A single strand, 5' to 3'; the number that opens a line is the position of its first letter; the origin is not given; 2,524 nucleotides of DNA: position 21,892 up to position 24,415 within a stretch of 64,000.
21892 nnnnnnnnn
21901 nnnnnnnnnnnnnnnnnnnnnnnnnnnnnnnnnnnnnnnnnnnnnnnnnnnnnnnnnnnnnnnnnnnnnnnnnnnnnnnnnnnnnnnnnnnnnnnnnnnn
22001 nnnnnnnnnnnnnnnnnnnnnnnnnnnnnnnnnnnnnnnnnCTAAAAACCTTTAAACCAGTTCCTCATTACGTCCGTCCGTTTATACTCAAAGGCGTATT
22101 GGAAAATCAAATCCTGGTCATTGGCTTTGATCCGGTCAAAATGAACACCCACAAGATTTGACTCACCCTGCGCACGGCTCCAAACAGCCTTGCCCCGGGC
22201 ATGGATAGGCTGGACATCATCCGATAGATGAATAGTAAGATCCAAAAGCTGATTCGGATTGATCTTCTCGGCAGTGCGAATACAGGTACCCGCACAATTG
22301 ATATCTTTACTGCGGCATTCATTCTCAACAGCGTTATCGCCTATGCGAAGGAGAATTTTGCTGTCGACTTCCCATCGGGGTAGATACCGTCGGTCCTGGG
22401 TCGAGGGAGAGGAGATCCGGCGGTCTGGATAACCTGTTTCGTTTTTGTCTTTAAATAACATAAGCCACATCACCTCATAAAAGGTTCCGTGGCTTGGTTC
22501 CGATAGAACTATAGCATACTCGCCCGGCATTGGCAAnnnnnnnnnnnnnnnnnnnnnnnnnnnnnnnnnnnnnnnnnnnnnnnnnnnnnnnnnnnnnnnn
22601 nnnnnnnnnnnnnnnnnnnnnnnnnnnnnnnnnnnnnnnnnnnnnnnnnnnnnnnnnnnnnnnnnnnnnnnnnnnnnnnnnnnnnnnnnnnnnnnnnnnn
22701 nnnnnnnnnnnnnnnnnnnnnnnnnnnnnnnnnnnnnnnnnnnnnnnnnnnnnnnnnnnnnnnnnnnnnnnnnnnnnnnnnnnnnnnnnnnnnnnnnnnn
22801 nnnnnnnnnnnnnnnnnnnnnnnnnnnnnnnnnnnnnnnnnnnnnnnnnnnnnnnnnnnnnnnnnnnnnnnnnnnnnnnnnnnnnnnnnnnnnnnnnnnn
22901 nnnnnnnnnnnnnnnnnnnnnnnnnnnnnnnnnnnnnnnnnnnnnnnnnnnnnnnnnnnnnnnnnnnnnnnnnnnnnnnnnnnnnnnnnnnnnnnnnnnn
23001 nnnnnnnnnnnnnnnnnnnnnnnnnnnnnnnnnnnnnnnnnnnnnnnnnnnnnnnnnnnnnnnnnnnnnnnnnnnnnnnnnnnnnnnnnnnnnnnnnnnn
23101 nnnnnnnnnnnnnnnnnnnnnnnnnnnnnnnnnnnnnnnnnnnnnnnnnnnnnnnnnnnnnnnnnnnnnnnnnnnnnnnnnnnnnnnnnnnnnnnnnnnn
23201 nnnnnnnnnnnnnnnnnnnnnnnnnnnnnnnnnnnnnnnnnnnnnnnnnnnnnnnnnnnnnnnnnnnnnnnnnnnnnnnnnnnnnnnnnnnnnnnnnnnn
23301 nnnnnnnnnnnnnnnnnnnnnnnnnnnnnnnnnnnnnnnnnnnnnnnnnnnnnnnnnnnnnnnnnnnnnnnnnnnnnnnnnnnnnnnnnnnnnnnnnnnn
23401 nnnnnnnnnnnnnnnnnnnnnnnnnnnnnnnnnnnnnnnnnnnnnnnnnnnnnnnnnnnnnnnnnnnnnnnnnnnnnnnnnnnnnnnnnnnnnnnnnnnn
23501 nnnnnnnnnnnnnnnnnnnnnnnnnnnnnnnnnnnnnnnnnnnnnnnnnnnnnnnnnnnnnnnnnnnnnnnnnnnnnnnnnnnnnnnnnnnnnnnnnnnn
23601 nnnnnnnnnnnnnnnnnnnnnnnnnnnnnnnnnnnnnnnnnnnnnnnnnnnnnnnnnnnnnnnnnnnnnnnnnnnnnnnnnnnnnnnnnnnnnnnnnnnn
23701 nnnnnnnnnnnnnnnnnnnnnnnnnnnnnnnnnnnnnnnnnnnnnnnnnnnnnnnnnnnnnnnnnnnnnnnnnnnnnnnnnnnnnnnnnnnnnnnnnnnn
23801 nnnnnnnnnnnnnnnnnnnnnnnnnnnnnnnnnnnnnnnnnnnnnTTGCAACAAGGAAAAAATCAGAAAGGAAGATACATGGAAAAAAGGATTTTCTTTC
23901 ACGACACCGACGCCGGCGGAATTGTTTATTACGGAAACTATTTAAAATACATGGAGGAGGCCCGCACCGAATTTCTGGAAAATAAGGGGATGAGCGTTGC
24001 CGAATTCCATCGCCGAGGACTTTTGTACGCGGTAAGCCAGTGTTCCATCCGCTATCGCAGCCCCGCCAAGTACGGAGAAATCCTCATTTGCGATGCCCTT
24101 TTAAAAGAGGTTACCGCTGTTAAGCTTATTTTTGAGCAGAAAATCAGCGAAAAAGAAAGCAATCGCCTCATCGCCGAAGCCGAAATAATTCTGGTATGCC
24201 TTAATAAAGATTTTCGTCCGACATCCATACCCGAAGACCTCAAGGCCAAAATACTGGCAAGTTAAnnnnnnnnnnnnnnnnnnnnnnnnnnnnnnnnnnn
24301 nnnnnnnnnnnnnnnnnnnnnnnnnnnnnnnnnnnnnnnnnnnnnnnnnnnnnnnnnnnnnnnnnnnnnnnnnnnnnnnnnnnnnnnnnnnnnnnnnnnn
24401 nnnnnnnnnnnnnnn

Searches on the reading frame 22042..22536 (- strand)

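Call 9: search_protein_families(library=pfam, proteins=[window:22042-22536:-], max_evalue=0.01)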
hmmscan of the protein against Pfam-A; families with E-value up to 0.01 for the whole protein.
window:22042-22536:- (164 aa): 1 family
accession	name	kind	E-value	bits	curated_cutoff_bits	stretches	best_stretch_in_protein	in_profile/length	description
PF07238.19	PilZ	-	5.4e-12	46.4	22.5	1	49-149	2-101/102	PilZ domain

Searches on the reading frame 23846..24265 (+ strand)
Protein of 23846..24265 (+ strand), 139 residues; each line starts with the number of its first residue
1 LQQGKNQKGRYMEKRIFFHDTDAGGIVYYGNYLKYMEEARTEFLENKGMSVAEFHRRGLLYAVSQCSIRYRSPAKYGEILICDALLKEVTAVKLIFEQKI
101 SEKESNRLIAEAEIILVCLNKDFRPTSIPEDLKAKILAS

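Call 8: search_protein_families(library=pfam, proteins=[window:23846-24265:+], max_evalue=0.01)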
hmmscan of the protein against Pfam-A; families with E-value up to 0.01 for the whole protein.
window:23846-24265:+ (139 aa): 3 families
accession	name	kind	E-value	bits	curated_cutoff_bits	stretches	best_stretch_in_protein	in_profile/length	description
PF13279.12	4HBT_2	-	6.8e-19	69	25.5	1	18-136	3-122/122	Thioesterase-like superfamily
PF03061.28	4HBT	-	1.1e-12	48.4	20.6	1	24-105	1-75/79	Thioesterase superfamily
PF01643.23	Acyl-ACP_TE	-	1.4e-05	25.2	23.7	1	16-135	10-130/131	Acyl-ACP thioesterase N-terminal domain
